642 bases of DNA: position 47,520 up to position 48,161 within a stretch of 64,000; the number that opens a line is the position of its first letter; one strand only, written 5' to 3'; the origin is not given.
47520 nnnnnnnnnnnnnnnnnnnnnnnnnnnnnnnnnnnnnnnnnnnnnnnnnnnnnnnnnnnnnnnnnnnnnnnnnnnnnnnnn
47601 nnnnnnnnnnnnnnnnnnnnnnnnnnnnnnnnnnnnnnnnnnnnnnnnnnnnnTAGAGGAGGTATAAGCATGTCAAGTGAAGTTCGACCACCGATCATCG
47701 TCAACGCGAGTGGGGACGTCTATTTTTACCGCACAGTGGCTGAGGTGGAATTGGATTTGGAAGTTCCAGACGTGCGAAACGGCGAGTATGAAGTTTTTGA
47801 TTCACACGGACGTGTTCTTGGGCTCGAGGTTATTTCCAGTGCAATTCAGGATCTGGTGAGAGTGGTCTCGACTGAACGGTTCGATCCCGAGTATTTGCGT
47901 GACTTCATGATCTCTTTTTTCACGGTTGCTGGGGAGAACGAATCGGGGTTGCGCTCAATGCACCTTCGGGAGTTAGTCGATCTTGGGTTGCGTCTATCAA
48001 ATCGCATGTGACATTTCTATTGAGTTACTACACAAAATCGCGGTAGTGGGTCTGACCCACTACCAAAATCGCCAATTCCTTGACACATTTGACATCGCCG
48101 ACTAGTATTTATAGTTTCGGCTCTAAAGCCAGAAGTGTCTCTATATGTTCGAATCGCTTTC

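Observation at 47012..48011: Intact orphan Rhs-CT toxin with an unrecognised toxin domain plus tightly linked immunity candidate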

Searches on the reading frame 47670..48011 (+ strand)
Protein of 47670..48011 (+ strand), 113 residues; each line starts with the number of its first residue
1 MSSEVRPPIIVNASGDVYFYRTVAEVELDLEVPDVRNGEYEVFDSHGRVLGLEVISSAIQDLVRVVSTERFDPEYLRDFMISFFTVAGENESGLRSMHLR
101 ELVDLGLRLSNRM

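Call 7: search_protein_families(library=pfam, proteins=[window:47670-48011:+], max_evalue=1)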
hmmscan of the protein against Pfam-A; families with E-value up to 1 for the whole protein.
window:47670-48011:+ (113 aa): 1 family
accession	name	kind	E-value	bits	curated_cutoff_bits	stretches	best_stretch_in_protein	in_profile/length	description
PF10639.15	TMEM234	-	0.11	13.1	30.1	1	8-33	47-72/113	Putative transmembrane family 234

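Call 9: search_protein_families(library=ncbifam, proteins=[window:47670-48011:+], max_evalue=1)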
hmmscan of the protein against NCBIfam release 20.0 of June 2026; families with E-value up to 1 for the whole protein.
window:47670-48011:+ (113 aa): 1 family
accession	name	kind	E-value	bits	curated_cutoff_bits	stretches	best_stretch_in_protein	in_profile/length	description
TIGR02024.1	FtcD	equivalog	0.15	11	221.25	1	17-44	123-150/298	glutamate formimidoyltransferase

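Call 15: find_homologous_proteins(query=window:47670-48008:+, max_evalue=0.01)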
Query window:47670-48008:+ (113 aa): 2 proteins with E <= 0.01 among 12 candidates.
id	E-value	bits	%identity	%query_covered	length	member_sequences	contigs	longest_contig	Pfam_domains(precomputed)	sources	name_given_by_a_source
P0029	3.9e-65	234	99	100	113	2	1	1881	-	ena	-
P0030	1.0e-3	37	45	44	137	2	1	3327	-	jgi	jgi:hypothetical protein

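Call 26: find_homologous_proteins(query=A3, max_evalue=0.001)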
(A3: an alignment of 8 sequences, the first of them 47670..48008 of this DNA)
Query A3 (8 sequences) (113 aa, profile of the alignment): 47 proteins with E <= 0.001 among 1340 candidates.
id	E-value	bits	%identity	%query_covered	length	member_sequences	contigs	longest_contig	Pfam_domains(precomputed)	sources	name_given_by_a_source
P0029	5.2e-34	135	99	100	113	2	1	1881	-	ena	-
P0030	3.2e-33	132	45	44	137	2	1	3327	-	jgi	jgi:hypothetical protein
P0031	5.1e-32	128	27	42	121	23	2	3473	-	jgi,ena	-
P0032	2.9e-31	126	42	91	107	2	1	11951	-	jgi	jgi:hypothetical protein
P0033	7.0e-30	121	31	95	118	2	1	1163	-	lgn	-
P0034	1.2e-29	121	40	90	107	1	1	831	-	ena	-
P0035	7.2e-28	115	-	-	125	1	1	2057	-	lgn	-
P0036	3.8e-26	109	38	91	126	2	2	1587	-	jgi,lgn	jgi:hypothetical protein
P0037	4.4e-25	106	27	88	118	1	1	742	-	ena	-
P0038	8.8e-25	105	38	91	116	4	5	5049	-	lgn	-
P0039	4.0e-24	103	26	96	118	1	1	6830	-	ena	-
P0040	4.8e-24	103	38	30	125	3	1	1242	-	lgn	-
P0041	2.3e-22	97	31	88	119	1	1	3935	-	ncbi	-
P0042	2.4e-22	97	36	91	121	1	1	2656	-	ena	-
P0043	1.3e-21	95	33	35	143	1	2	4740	-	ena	-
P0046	8.5e-21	92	24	45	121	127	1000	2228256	-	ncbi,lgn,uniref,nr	ncbi:TPA: hypothetical protein WLY73_001271 [Neisseria gonorrhoeae]|uniref:hypothetical protein n=1 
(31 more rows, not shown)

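Call 27: find_encoding_contigs(protein=P0046, flank=6000, max_places=3)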
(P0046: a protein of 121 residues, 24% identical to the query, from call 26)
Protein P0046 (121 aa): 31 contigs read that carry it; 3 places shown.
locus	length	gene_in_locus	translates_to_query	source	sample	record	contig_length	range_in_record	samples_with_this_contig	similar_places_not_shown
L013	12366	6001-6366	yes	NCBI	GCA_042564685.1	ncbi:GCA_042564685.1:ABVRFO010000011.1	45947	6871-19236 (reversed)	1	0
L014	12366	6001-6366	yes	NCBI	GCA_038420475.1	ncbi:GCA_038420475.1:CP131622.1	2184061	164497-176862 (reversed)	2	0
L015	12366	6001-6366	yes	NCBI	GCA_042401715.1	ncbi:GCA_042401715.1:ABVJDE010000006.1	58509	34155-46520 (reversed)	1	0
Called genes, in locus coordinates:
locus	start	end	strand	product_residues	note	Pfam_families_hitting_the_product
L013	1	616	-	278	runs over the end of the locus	PF02569:Pantoate_ligase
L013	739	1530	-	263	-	PF02548:Pantoate_transf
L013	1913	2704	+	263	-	PF01564:Spermine_synth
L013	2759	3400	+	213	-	PF02129:Peptidase_S15, PF12146:Hydrolase_4, PF00561:Abhydrolase_1, PF00326:Peptidase_S9 (faint), PF12697:Abhydrolase_6 (weak)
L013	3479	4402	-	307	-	PF00849:PseudoU_synth_2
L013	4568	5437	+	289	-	PF13505:OMP_b-brl (faint)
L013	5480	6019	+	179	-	-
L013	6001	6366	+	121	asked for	-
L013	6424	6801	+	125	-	-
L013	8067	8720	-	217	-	PF12762:DDE_Tnp_IS1595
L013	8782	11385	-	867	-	PF17900:Peptidase_M1_N, PF01433:Peptidase_M1, PF11940:DUF3458, PF17432:DUF3458_C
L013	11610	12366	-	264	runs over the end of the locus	PF10108:DNA_pol_B_exo2, PF13482:RNase_H_2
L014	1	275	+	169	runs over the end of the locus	PF01782:RimM, PF05239:PRC, PF24986:PRC_RimM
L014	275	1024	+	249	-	PF01746:tRNA_m1G_MT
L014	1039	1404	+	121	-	PF01245:Ribosomal_L19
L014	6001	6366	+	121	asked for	-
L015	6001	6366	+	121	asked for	-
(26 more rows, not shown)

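Call 32: list_cluster_members(proteins=[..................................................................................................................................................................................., P0046, P0010])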
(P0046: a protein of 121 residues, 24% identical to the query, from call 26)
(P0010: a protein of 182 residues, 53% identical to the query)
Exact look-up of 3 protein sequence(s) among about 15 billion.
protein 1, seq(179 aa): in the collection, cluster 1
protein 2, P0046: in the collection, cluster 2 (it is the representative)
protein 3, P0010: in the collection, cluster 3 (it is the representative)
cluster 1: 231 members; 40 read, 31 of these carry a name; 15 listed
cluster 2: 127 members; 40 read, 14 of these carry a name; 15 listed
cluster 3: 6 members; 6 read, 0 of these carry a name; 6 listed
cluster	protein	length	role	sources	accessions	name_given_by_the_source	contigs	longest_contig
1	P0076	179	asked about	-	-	hypothetical protein MYC81_001503 [Neisseria gonorrhoeae] | Membrane protein n=4 Tax=Neisseria gonorrhoeae TaxID=485 RepID=Q5FA66_NEIG1 | hypothetical protein [Neisseria gonorrhoeae]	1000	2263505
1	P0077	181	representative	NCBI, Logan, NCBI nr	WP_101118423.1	hypothetical protein [Neisseria meningitidis]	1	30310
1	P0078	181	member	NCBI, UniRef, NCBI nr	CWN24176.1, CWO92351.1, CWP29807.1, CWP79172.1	TPA: hypothetical protein WHT12_001418 [Neisseria meningitidis] | Integral membrane protein n=2 Tax=Neisseria meningitidis TaxID=487 RepID=A0AB37K8L7_NEIME | hypothetical protein [Neisseria meningitidis]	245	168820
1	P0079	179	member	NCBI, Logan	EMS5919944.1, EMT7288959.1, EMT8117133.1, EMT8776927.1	TPA: hypothetical protein ACYSJB_001677 [Neisseria gonorrhoeae]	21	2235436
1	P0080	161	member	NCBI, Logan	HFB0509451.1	TPA: hypothetical protein WNE45_002094 [Neisseria gonorrhoeae]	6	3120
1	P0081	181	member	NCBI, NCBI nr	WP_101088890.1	hypothetical protein [Neisseria meningitidis]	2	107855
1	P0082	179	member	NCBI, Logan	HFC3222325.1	TPA: hypothetical protein ACFITZ_001506 [Neisseria gonorrhoeae]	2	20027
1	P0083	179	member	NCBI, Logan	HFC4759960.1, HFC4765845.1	TPA: hypothetical protein ACFJIG_002106 [Neisseria gonorrhoeae]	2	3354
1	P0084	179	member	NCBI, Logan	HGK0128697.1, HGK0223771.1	TPA: hypothetical protein ACJY2O_001710 [Neisseria gonorrhoeae]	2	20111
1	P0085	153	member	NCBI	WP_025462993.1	hypothetical protein, partial [Neisseria meningitidis]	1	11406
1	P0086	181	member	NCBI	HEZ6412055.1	TPA: hypothetical protein WI522_000154 [Neisseria meningitidis]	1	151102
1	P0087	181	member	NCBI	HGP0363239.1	TPA: hypothetical protein ACLAYR_000456 [Neisseria meningitidis]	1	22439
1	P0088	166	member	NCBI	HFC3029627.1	TPA: hypothetical protein ACFIRM_002103, partial [Neisseria gonorrhoeae]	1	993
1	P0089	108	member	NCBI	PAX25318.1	hypothetical protein CKX32_12810, partial [Neisseria gonorrhoeae]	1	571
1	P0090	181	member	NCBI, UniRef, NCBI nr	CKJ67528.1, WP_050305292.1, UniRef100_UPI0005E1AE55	integral membrane protein [Neisseria meningitidis] | hypothetical protein n=1 Tax=Neisseria meningitidis TaxID=487 RepID=UPI0005E1AE55 | hypothetical protein [Neisseria meningitidis]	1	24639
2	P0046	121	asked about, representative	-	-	TPA: hypothetical protein WLY73_001271 [Neisseria gonorrhoeae] | hypothetical protein n=1 Tax=Neisseria gonorrhoeae TaxID=485 RepID=UPI0005E55B44 | hypothetical protein [Neisseria gonorrhoeae]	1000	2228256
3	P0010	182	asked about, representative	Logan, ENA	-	-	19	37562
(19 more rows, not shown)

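Call 38: search_solved_structures(query=A3, max_evalue=10)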
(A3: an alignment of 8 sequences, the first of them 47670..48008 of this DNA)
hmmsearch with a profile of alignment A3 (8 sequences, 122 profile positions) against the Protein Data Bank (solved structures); distinct sequences matched with E-value up to 10: 4.
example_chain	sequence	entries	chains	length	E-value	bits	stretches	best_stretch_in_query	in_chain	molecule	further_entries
1zbt_A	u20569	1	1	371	0.3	14.4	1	16-105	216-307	Peptide chain release factor 1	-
6efc_A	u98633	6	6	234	0.49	13.7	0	21-46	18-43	Streptococcal hemagglutinin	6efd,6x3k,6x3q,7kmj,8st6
5no8_A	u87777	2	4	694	0.54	13.6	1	31-51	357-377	BACCELL_00875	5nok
8g9s_A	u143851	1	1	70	1.3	12.4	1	15-48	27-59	AcrIC8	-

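Call 58: predict_structure(alignment_id=A7)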
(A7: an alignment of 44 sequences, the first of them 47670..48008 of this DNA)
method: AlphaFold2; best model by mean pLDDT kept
length: 113 residues; sequences in the alignment: 44
mean_pLDDT: 93.1   pTM: 0.84
mean pLDDT of the five models: 93.1, 93.0, 92.9, 92.9, 92.3
residues with pLDDT >= 90: 101; 70-90: 7; 50-70: 3; < 50: 2
segments of 3 or more residues with pLDDT < 50: none
pLDDT, mean of each block of 10 residues (from residue 1): 80 92 96 96 97 94 95 96 94 97 93 66
secondary structure, 60 per line:
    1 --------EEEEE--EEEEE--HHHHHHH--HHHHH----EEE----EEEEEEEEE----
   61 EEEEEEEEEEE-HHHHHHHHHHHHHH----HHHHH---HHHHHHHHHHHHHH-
elements in order: E9-13 E16-20 H23-29 H32-36 E41-43 E48-56 E61-71 H73-86 H91-95 H99-112

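Call 62: fold_search(model_id=the predicted structure, library=pdb)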
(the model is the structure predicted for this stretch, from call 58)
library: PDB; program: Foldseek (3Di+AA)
matches with E <= 10: 329; with E <= 0.001: 0
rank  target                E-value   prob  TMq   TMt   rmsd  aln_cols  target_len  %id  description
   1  7yrt_C                4.9e-01  0.10  0.22  0.21  11.8       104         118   15  Crystal structure of PAS like domain of FlrB, the histidine kinase involved in flagellar synthesis of Vibrio cholerae (released 2022-10-05)
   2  7yrt_J                5.2e-01  0.10  0.21  0.22  11.7       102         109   15  Crystal structure of PAS like domain of FlrB, the histidine kinase involved in flagellar synthesis of Vibrio cholerae (released 2022-10-05)
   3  9p6i_H                6.3e-01  0.11  0.23  0.17  11.9       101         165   15  Crystal Structure of the Histidine Kinase VC2136 from Vibrio cholerae serotype O1 (released 2025-08-20)
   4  7x7q_A                7.5e-01  0.08  0.23  0.16  14.7       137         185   14  CryoEM structure of RuvA-RuvB-Holliday junction complex (released 2023-03-15)
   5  7yrt_F                9.6e-01  0.09  0.22  0.22  11.8       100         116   14  Crystal structure of PAS like domain of FlrB, the histidine kinase involved in flagellar synthesis of Vibrio cholerae (released 2022-10-05)
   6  4qxz_B                9.6e-01  0.09  0.28  0.25   9.2       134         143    8  Crystal structure of a hypothetical protein from Staphylococcus aureus (released 2015-06-10)
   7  9p6i_E                1.1e+00  0.06  0.21  0.15  23.8       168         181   11  Crystal Structure of the Histidine Kinase VC2136 from Vibrio cholerae serotype O1 (released 2025-08-20)
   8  2h5x_A                1.1e+00  0.06  0.18  0.13  15.7        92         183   15  RuvA from Mycobacterium tuberculosis (released 2006-08-15)
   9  5ded_E                1.1e+00  0.04  0.18  0.13  12.6       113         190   11  Crystal structure of the small alarmone synthethase 1 from Bacillus subtilis bound to its product pppGpp (released 2015-10-28)
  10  9c58_M                1.2e+00  0.05  0.20  0.19  13.7       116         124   17  AP-3 bound to myristoylated Arf1 (Q71L) (released 2024-12-18)
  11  4nb5_B                1.2e+00  0.04  0.13  0.10  12.0        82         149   17  Crystal Structure of a transcriptional regulator (released 2014-04-23)
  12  1qs1_A                1.3e+00  0.08  0.20  0.07   8.2        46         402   13  CRYSTAL STRUCTURE OF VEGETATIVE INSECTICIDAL PROTEIN2 (VIP2) (released 1999-12-29)
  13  9p6i_D                1.3e+00  0.08  0.22  0.16  11.9        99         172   19  Crystal Structure of the Histidine Kinase VC2136 from Vibrio cholerae serotype O1 (released 2025-08-20)
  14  9p6i_A                1.3e+00  0.08  0.21  0.15  11.6        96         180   14  Crystal Structure of the Histidine Kinase VC2136 from Vibrio cholerae serotype O1 (released 2025-08-20)
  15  7yrt_I                1.3e+00  0.07  0.21  0.21  11.6        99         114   14  Crystal structure of PAS like domain of FlrB, the histidine kinase involved in flagellar synthesis of Vibrio cholerae (released 2022-10-05)
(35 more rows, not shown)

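Call 64: find_encoding_contigs(protein=P0029, flank=3000, max_places=2)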
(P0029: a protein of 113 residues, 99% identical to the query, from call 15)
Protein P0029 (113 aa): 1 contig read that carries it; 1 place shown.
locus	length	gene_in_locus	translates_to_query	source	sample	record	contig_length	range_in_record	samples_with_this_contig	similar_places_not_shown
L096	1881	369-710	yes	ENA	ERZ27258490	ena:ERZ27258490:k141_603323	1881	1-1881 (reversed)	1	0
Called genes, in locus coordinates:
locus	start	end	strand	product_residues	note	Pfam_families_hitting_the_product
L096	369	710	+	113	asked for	-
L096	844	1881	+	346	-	?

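Call 81: search_protein_families(library=pfam, alignment_id=A7, max_evalue=10)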
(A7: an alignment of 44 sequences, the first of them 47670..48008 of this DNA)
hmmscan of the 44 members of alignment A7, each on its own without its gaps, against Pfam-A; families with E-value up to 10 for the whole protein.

A. member 1, window:47670-48008:+ (113 aa): 1 family
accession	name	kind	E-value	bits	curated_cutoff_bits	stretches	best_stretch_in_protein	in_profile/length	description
PF10639.15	TMEM234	-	0.11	13.1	30.1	1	8-33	47-72/113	Putative transmembrane family 234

B. families by the number of members that match (of 44 scanned): 15 families
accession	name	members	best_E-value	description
PF09149.16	DUF1935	2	0.099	Domain of unknown function (DUF1935)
PF08622.16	Svf1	2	0.1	Svf1-like N-terminal lipocalin domain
PF10639.15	TMEM234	2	0.11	Putative transmembrane family 234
PF18068.6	Npun_R1517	1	0.048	Npun R1517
PF02254.24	TrkA_N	1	0.059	TrkA-N domain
PF20381.4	Rv1476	1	0.063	Membrane protein Rv1476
PF24278.2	HVO_0513_N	1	0.084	HVO_0513, N-terminal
PF12552.13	DUF3741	1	0.092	Protein of unknown function (DUF3741)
PF01169.24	GDT1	1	0.094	Divalent cation/proton antiporter GDT1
PF07189.16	SF3b10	1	0.11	Splicing factor 3B subunit 10 (SF3b10)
PF05168.19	HEPN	1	0.12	HEPN domain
PF08812.16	YtxC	1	0.14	YtxC-like family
PF04447.17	dATP-dGTP_PPHyd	1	0.16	dATP/dGTP pyrophosphohydrolase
PF16567.10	CagD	1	0.18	Pathogenicity island component CagD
PF07723.19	LRR_2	1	0.3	Leucine Rich Repeat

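Call 83: search_protein_families(library=ncbifam, alignment_id=A7, max_evalue=1)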
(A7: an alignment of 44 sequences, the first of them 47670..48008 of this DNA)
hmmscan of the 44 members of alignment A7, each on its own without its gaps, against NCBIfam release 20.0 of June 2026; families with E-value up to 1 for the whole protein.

A. member 1, window:47670-48008:+ (113 aa): 1 family
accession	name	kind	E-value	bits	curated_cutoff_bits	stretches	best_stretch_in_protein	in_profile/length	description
TIGR02024.1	FtcD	equivalog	0.15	11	221.25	1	17-44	123-150/298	glutamate formimidoyltransferase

B. families by the number of members that match (of 44 scanned): 16 families
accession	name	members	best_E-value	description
TIGR02024.1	FtcD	2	0.15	glutamate formimidoyltransferase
NF006162.0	PRK08306.1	1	0.011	dipicolinate synthase subunit DpsA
TIGR02853.1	spore_dpaA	1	0.011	dipicolinic acid synthetase subunit A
NF000407.1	MECC_PBP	1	0.022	PBP2a family beta-lactam-resistant peptidoglycan transpeptidase MecC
NF040491.1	SDR_subfam_4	1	0.035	mycofactocin-coupled SDR family oxidoreductase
TIGR02834.1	spo_ytxC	1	0.044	putative sporulation protein YtxC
TIGR04535.1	ferrit_encaps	1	0.067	encapsulin-associated ferritin-like protein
NF002827.0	PRK03002.1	1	0.082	peptidylprolyl isomerase PrsA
NF010214.0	PRK13678.1-1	1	0.089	hypothetical protein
NF045934.1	MSC_0618_beta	1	0.094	MSC_0618 family F1-like ATPase beta subunit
TIGR01577.1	oligosac_amyl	1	0.11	oligosaccharide amylase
NF002459.0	PRK01655.1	1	0.12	transcriptional regulator Spx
NF000488.1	chrB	1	0.13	23S rRNA (guanine(748)-N(1))-methyltransferase ChrB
NF001928.0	PRK00704.1-5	1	0.17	photosystem I reaction center protein subunit XI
TIGR01206.1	lysW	1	0.19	lysine biosynthesis protein LysW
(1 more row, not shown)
